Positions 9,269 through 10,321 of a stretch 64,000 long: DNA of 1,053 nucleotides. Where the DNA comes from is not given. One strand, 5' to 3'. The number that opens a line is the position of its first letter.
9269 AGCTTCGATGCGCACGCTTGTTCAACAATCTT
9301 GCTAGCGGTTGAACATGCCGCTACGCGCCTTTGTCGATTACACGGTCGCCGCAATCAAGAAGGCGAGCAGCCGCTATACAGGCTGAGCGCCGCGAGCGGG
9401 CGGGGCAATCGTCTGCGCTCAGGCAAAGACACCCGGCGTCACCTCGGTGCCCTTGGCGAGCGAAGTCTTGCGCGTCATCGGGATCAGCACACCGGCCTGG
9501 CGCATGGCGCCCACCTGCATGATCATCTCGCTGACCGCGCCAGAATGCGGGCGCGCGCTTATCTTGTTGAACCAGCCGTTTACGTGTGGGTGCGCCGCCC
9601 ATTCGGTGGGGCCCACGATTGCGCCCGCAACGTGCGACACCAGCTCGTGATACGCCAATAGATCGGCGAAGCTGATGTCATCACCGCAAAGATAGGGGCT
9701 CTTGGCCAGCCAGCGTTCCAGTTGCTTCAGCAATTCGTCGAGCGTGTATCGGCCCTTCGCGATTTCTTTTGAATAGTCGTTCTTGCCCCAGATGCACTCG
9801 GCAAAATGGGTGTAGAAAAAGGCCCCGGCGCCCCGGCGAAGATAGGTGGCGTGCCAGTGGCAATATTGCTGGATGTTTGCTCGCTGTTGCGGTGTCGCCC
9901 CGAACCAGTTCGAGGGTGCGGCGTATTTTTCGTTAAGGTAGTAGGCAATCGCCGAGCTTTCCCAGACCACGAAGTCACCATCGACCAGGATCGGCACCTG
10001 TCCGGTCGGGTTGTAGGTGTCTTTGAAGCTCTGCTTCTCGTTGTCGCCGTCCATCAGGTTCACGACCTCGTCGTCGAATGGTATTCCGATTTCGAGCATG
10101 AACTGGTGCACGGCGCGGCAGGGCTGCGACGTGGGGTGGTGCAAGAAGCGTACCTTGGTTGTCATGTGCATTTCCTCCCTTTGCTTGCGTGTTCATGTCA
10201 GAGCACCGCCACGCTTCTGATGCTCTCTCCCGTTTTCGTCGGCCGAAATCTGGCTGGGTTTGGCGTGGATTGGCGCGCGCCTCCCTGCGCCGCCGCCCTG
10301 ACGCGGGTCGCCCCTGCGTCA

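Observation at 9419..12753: Compact dichloromethane-dehalogenase-like locus: DcmA-like GST + GSH-dependent formaldehyde dehydrogenase + divergent DcmR-type (HTH-MEDS) regulator, next to an IS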

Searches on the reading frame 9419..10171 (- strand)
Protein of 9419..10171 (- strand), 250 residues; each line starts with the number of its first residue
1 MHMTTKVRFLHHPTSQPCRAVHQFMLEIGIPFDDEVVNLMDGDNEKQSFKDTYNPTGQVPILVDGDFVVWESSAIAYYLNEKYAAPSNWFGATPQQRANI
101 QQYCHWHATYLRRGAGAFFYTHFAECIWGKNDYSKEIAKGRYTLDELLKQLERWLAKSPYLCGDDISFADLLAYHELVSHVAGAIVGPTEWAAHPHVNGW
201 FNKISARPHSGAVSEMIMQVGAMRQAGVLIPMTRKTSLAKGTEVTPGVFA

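Call 3: search_protein_families(library=pfam, proteins=[window:9419-10171:-], max_evalue=0.01)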
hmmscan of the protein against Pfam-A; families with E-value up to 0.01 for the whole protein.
window:9419-10171:- (250 aa): 7 families
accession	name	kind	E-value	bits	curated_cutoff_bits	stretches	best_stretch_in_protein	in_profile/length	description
PF00043.30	GST_C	-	3.8e-11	43.5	20.7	1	132-208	18-93/93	Glutathione S-transferase, C-terminal domain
PF13417.12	GST_N_3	-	1.3e-10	41.9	22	1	11-86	3-74/75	Glutathione S-transferase, N-terminal domain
PF02798.26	GST_N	-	6.7e-10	39.6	20.9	1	21-80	17-75/76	Glutathione S-transferase, N-terminal domain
PF13409.12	GST_N_2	-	1.5e-09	38.8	25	1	18-81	5-69/70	Glutathione S-transferase, N-terminal domain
PF14497.11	GST_C_3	-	5.6e-08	33.4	21.6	1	123-208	7-95/104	Glutathione S-transferase, C-terminal domain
PF13410.11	GST_C_2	-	0.00031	21.2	24.9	1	137-175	4-42/69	Glutathione S-transferase, C-terminal domain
PF21972.1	Arc1p_N_like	-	0.0033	18.1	27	1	143-204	16-77/81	Nuclear-export cofactor Arc1p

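Call 4: search_protein_families(library=ncbifam, proteins=[window:9419-10171:-], max_evalue=0.01)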
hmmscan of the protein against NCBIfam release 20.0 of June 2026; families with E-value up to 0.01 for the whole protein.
window:9419-10171:- (250 aa): 9 families
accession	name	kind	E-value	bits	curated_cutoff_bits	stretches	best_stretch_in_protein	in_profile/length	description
NF050814.1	FtsZBindFzlA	equivalog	6.4e-19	68.6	300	1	3-209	1-205/228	FtsZ-binding protein FzlA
NF011693.0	PRK15113.1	equivalog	8.6e-13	48.4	150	1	25-170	26-168/214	glutathione transferase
NF008731.0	PRK11752.1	equivalog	5.8e-12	45.4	325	1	31-209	74-251/287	glutathione-dependent disulfide-bond oxidoreductase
TIGR01262.1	maiA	equivalog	6.8e-10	38.9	171.05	1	30-184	23-173/211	maleylacetoacetate isomerase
NF007831.0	PRK10542.1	equivalog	4.2e-09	36.2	198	1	20-210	13-191/201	glutathione transferase GstA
NF010579.0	PRK13972.1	equivalog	2.2e-07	30.6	332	1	36-213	30-202/215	GSH-dependent disulfide bond oxidoreductase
NF007016.1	PRK09481.1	equivalog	2.3e-06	27.2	314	1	27-170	31-158/209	stringent starvation protein SspA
NF007682.0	PRK10357.1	equivalog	1.2e-05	25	181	1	14-102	8-92/202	glutathione S-transferase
NF049950.1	IsopEpoxGlthnTfaseIsoI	equivalog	0.00016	21.3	300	0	51-100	45-94/238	iIsoprene-epoxide--glutathione S-transferase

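Call 5: find_homologous_proteins(query=window:9419-10171:-, max_evalue=1e-10)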
Query window:9419-10171:- (250 aa): 220 proteins with E <= 1e-10 among 560 candidates; the best 120 are listed.
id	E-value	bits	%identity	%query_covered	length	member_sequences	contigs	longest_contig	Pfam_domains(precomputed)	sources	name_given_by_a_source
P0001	6.0e-168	575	98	99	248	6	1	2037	PF14497.12,PF13417.13,PF02798.27,PF00043.31,PF13409.13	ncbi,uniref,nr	ncbi:MAG: glutathione S-transferase family protein [Phaeovulum sp.]|uniref:glutathione S-transferase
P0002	6.8e-149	512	86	99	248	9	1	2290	PF14497.12,PF13417.13,PF02798.27,PF00043.31,PF13409.13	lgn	-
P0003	1.3e-140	485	83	99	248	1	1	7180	PF14497.12,PF13417.13,PF02798.27,PF00043.31,PF13409.13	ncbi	-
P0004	1.9e-140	485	83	99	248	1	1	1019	PF14497.12,PF13417.13,PF02798.27,PF00043.31,PF13409.13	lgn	-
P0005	8.9e-139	479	82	99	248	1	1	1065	PF14497.12,PF13417.13,PF02798.27,PF00043.31,PF13409.13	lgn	-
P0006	1.5e-138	478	80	99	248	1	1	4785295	PF14497.12,PF13417.13,PF02798.27,PF00043.31,PF13409.13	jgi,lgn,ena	-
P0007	7.1e-138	476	81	99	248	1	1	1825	PF14497.12,PF13417.13,PF02798.27,PF00043.31,PF13409.13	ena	-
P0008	1.3e-137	475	81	99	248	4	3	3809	PF14497.12,PF13417.13,PF02798.27,PF00043.31,PF13409.13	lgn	-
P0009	1.8e-137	475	81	99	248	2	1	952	PF14497.12,PF13417.13,PF02798.27,PF00043.31,PF13409.13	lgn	-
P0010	2.5e-137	474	81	99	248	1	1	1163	PF14497.12,PF13417.13,PF02798.27,PF00043.31,PF13409.13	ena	-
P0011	2.6e-137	474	81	99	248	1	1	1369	PF14497.12,PF13417.13,PF02798.27,PF00043.31,PF13409.13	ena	-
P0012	2.6e-137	474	81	98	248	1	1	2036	PF14497.12,PF13417.13,PF02798.27,PF00043.31,PF13409.13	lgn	-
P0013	2.7e-137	474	81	99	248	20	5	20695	PF14497.12,PF13417.13,PF02798.27,PF00043.31,PF13409.13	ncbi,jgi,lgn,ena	-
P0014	3.5e-137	474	80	99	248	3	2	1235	PF14497.12,PF13417.13,PF02798.27,PF00043.31,PF13409.13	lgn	-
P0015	1.3e-136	472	81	98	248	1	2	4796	PF14497.12,PF13417.13,PF02798.27,PF00043.31,PF13409.13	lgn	-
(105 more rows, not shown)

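Call 6: search_solved_structures(query=window:9419-10171:-, max_evalue=0.001, show_alignments=2)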
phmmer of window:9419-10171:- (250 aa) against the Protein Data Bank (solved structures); distinct sequences matched with E-value up to 0.001: 168 (the best 60 are shown).
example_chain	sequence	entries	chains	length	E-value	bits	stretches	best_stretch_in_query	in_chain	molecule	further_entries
1ljr_A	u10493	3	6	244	4.8e-29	104.6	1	14-206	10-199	GLUTATHIONE S-TRANSFERASE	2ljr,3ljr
4mpf_A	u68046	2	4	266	5.5e-29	104.4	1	14-206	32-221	Glutathione S-transferase theta-2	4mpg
2c3q_A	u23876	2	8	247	1.1e-25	93.6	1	14-206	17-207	GLUTATHIONE S-TRANSFERASE THETA 1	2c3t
2c3n_A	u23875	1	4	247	1.1e-25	93.6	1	14-206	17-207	GLUTATHIONE S-TRANSFERASE THETA 1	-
1jlv_A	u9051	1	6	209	1e-21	80.6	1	9-215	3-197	glutathione transferase GST1-3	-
6to3_AAA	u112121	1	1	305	2e-21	79.6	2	27-213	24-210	Glutathione transferase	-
1pn9_A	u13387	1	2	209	5e-20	75.1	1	9-210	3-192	Glutathione S-transferase 1-6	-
6ezy_A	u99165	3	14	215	5.2e-20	75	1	15-209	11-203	Glutathione S-transferase F9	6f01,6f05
5zwp_A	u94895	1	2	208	1.2e-19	73.8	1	9-204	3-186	Glutathione S-transferase 1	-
3ein_A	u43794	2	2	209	1e-17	67.5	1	7-203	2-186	Glutathione S-transferase 1-1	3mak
3ay8_A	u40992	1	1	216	4.6e-17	65.4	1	7-201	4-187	Glutathione S-transferase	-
9nxw_A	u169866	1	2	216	7e-17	64.8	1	7-203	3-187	Glutathione S transferase class delta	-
4i97_A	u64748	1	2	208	7.4e-17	64.7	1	11-202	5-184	DELTA CLASS 1 GLUTATHIONE S-TRANSFERASE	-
5f05_A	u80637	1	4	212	3.4e-16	62.5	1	27-215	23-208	Phi class glutathione transferase GSTF5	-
5f0g_A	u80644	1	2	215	8.9e-16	61.1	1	9-203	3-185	Glutathione S-transferase D2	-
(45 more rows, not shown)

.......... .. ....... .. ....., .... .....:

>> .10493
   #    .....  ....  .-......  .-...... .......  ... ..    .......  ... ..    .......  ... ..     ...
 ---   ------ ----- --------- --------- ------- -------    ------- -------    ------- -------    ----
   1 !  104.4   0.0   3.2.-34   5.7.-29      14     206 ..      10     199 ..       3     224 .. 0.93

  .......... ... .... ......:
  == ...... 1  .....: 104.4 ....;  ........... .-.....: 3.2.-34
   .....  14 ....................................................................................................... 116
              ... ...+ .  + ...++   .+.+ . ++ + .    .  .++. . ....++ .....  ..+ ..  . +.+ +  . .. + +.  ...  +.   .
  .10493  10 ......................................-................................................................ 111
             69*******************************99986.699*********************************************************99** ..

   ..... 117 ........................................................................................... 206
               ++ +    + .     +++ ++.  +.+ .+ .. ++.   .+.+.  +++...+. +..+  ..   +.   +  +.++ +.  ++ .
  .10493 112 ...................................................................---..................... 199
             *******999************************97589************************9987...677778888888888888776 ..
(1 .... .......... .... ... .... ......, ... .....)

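Call 9: find_encoding_contigs(protein=P0006, flank=8000, max_places=3)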
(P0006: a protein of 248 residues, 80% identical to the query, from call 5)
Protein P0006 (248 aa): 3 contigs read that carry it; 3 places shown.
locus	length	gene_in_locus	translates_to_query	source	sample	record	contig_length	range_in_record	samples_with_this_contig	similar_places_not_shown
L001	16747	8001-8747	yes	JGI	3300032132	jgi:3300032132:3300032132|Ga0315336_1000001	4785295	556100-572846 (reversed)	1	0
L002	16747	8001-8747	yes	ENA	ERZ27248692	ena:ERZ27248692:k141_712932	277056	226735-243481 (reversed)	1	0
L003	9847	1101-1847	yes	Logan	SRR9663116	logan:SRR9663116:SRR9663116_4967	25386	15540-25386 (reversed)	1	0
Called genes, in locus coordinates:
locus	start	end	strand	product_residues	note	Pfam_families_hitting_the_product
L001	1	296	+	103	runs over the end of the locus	-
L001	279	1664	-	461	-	PF00209:SNF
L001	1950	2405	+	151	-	PF00293:NUDIX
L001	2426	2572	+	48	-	-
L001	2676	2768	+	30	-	-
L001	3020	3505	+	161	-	-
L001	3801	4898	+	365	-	PF04199:Cyclase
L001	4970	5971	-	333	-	PF03544:TonB_C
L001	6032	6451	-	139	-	PF02472:ExbD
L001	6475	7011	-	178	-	PF03413:PepSY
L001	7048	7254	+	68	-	-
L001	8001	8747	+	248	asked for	PF02798:GST_N, PF13417:GST_N_3, PF13409:GST_N_2 (weak), PF00043:GST_C, PF14497:GST_C_3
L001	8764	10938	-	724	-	PF12801:Fer4_5, PF27538:NosR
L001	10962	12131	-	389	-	PF13795:HupE_UreJ_2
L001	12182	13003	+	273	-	PF10670:DUF4198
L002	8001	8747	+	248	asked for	PF02798:GST_N, PF13417:GST_N_3, PF13409:GST_N_2 (weak), PF00043:GST_C, PF14497:GST_C_3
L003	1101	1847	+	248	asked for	PF02798:GST_N, PF13417:GST_N_3, PF13409:GST_N_2 (weak), PF00043:GST_C, PF14497:GST_C_3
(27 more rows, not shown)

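Call 12: list_cluster_members(proteins=[P0121, P0001, P0169])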
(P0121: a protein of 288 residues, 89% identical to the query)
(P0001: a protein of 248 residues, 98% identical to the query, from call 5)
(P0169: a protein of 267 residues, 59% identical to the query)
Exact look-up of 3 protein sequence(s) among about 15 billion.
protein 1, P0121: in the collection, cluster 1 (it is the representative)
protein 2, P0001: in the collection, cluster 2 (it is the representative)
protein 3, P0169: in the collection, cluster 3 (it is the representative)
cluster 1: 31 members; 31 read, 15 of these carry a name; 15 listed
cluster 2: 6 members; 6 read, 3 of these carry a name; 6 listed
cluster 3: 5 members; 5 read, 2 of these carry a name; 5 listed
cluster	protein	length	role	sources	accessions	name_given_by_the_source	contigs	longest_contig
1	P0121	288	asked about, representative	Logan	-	-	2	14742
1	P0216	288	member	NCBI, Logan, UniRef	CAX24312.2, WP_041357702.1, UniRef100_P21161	dichloromethane dehalogenase (DCM dehalogenase) [Methylorubrum extorquens DM4] | Dichloromethane dehalogenase n=4 Tax=root TaxID=1 RepID=DCMA_METED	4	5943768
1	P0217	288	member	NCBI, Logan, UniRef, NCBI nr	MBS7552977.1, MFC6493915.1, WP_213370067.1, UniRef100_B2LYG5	glutathione S-transferase family protein [Ancylobacter dichloromethanicus] | Dichloromethane dehalogenase n=2 Tax=Ancylobacter dichloromethanicus TaxID=518825 ... | dichloromethane dehalogenase [Ancylobacter dichloromethanicus]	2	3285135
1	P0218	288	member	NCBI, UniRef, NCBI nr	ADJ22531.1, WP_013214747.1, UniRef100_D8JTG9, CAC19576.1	Glutathione S-transferase domain protein [Hyphomicrobium denitrificans ATCC 51888] | Glutathione S-transferase domain protein n=3 Tax=Hyphomicrobium TaxID=81 ... | dichloromethane dehalogenase [Hyphomicrobium denitrificans]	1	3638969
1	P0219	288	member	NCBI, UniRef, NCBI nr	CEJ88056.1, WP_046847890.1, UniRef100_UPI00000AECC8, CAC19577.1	dichloromethane dehalogenase (DCM dehalogenase) [Hyphomicrobium sp. GJ21] | dichloromethane dehalogenase n=1 Tax=Hyphomicrobium sp. GJ21 TaxID=113574 ... | dichloromethane dehalogenase [Hyphomicrobium sp. GJ21]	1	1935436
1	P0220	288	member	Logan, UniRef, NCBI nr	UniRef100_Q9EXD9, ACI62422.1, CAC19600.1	Dichloromethane dehalogenase n=2 Tax=Hyphomicrobiales TaxID=356 RepID=Q9EXD9_9HYPH | dichloromethane dehalogenase [Hyphomicrobiaceae bacterium DM15]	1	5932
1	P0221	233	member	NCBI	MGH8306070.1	MAG: glutathione S-transferase family protein, partial [Steroidobacteraceae bacterium]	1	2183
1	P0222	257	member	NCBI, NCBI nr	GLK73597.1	hypothetical protein GCM10017643_37150 [Ancylobacter dichloromethanicus]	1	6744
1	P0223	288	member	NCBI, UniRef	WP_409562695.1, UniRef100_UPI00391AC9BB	glutathione S-transferase family protein [Hyphomicrobium sp. MC8b] | glutathione S-transferase family protein n=1 Tax=Hyphomicrobium sp. MC8b TaxID=300273 ...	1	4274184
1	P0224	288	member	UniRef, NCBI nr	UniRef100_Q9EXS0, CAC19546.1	Dichloromethane dehalogenase n=1 Tax=bacterial enrichment culture S2-E1 TaxID=113576 ... | dichloromethane dehalogenase [bacterial enrichment culture S2-E1]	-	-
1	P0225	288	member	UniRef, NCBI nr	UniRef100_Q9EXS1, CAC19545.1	Dichloromethane dehalogenase n=1 Tax=dichloromethane-degrading culture LZ TaxID=113577 ... | dichloromethane dehalogenase [dichloromethane-degrading culture LZ]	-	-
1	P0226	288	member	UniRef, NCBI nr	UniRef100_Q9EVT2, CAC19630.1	Dichloromethane dehalogenase n=1 Tax=unidentified wastewater sludge bacterial sample S1 ... | dichloromethane dehalogenase [unidentified wastewater sludge bacterial sample S1]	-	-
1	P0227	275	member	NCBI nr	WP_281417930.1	dichloromethane dehalogenase [Ancylobacter dichloromethanicus]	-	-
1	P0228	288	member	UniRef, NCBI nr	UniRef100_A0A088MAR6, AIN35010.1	Dichloromethane dehalogenase n=1 Tax=Methylorubrum rhodesianum TaxID=29427 ... | dichloromethane dehalogenase [Methylorubrum rhodesianum]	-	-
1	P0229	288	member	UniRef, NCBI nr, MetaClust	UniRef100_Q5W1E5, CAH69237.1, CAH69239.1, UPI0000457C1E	Dichloromethane dehalogenase n=2 Tax=unclassified Hyphomicrobium TaxID=2619925 ... | dichloromethane dehalogenase [Hyphomicrobium sp. KDM2] | status=active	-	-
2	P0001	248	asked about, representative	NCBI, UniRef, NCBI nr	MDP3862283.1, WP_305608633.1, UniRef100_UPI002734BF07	MAG: glutathione S-transferase family protein [Phaeovulum sp.] | glutathione S-transferase family protein n=1 Tax=Phaeovulum sp. TaxID=2934796 ... | glutathione S-transferase family protein [Phaeovulum sp.]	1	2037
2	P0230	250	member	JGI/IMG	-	glutathione S-transferase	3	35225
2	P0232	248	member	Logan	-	-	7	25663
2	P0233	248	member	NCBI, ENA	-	-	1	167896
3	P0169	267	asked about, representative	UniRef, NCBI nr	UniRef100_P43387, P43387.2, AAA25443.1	Dichloromethane dehalogenase n=1 Tax=Methylophilus leisingeri (strain DSM 6813 / VKM ... | RecName: Full=Dichloromethane dehalogenase; Short=DCM dehalogenase [Methylophilus ...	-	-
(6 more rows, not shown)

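Call 20: find_related_loci(query=A1, collection=genome_contigs, flank=10000)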
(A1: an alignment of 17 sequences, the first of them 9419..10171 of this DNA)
Query A1 (250 aa) in genome_contigs; peptide patterns used: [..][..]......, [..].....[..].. (x = any residue, [..] = any of these).
113 stretches matched a pattern; 102 encode a relative of the query (tblastn E <= 1e-3); the best 80 are kept; 80 distinct loci.
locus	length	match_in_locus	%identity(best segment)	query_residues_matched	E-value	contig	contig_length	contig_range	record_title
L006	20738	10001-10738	80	3-248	4e-139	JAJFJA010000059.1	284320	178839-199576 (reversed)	MAG: Alphaproteobacteria bacterium isolate OFTM349 OFTM349_58, whole genome shotgun sequence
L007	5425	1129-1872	80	3-250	6e-139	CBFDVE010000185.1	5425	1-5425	MAG TPA_asm: uncultured Rhodospirillaceae bacterium isolate SRR4028170_concoct_68 genome assembly, contig: ERZ508539.492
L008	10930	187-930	78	3-250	1e-136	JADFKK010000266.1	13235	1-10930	MAG: Planctomycetota bacterium isolate B47T1L10 B47T1L10_NODE7325, whole genome shotgun sequence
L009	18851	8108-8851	78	3-250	4e-136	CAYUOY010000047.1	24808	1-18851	MAG TPA_asm: uncultured Woeseiaceae bacterium isolate SRP128015_co3_136 genome assembly, contig: NODE_1854_length_24808_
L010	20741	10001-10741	78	2-248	1e-135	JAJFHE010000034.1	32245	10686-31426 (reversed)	MAG: Hyphomicrobiales bacterium isolate OFTM97 OFTM97_33, whole genome shotgun sequence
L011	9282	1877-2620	76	3-250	1e-134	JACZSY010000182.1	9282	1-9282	MAG: SAR324 cluster bacterium isolate B11T3L8 B11T3L8_NODE2396, whole genome shotgun sequence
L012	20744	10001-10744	74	3-250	2e-133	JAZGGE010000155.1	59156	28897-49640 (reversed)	MAG: Methylococcales bacterium isolate SCS4bin.65 SCS4bin.65_155, whole genome shotgun sequence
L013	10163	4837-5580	73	3-250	5e-131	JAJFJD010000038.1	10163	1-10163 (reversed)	MAG: Alphaproteobacteria bacterium isolate OFTM110 OFTM110_37, whole genome shotgun sequence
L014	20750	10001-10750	72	1-250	3e-129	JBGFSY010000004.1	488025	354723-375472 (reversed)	MAG: Candidatus Reddybacter sp. isolate MCH_2_108 c_000000000003, whole genome shotgun sequence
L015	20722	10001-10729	74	3-245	7e-129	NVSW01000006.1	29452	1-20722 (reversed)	MAG: Piscirickettsiaceae bacterium isolate NORP131 Contig_source1382A_3703, whole genome shotgun sequence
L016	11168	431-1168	74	3-248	4e-128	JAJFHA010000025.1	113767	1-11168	MAG: Hyphomicrobiales bacterium isolate OFTM345 OFTM345_24, whole genome shotgun sequence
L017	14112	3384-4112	74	3-245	1e-127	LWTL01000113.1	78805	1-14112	MAG: Cycloclasticus sp. symbiont of Bathymodiolus heckerae isolate specimen P Ga0097674_1113, whole genome shotgun seque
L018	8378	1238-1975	73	3-248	1e-127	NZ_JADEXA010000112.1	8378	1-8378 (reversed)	Vacuolonema iberomarrocanum LEGE 07170 NODE_112_length_8378_cov_13.944007_(reversed), whole genome shotgun sequence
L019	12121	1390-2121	72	3-246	2e-124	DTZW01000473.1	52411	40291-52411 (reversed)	MAG TPA_asm: Gammaproteobacteria bacterium isolate UWMA-0258 NODE_950_length_52411_cov_0.594166, whole genome shotgun se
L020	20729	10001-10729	72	3-245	2e-123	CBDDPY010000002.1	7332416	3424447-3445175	MAG: Alphaproteobacteria bacterium isolate c8c04a1d-975f-49ae-a333-9dd0332b5757 genome assembly, contig: chromosome_2, w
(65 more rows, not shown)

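Call 23: find_encoding_contigs(protein=window:9419-10171:-, flank=10000, max_places=6)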
Protein window:9419-10171:- (250 aa): no gene with exactly this product is on record in the collection.

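Call 25: find_encoding_contigs(protein=window:9419-10165:-, flank=10000, max_places=6)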
Protein window:9419-10165:- (248 aa): no gene with exactly this product is on record in the collection.

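Call 26: find_encoding_contigs(protein=P0233, flank=10000, max_places=3)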
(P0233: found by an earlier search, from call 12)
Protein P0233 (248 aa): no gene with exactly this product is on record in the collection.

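Call 37: find_related_loci(query=window:9419-10165:-, collection=metagenome_contigs, flank=10000)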
Query window:9419-10165:- (248 aa) in metagenome_contigs; peptide patterns used: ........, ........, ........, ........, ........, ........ (x = any residue, [..] = any of these).
66 stretches matched a pattern; 17 encode a relative of the query (tblastn E <= 1e-3); 17 distinct loci.
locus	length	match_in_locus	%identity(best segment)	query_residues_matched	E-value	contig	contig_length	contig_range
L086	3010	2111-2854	81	1-248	8e-149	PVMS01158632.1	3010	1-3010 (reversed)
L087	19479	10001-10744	81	1-248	4e-142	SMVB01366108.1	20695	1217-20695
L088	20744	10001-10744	80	1-248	6e-143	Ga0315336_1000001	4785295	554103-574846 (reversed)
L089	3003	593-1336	77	1-248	6e-145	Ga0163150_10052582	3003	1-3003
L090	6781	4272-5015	77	1-248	5e-139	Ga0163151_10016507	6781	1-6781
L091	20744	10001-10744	79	1-248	5e-138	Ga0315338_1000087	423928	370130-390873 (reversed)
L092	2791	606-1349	76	1-248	1e-140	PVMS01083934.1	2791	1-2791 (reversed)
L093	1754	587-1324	77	1-246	2e-144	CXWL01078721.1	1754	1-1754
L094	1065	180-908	77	1-243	2e-145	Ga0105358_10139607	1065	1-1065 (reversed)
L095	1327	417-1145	76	5-247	1e-143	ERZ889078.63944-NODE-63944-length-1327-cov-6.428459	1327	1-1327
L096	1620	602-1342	75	1-247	2e-141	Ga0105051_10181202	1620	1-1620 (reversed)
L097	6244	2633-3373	75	1-247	3e-131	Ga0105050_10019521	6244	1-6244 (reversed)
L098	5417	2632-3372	75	1-247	1e-131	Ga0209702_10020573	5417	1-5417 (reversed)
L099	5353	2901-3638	72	1-246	4e-127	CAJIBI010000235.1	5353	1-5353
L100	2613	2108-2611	76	1-168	6e-92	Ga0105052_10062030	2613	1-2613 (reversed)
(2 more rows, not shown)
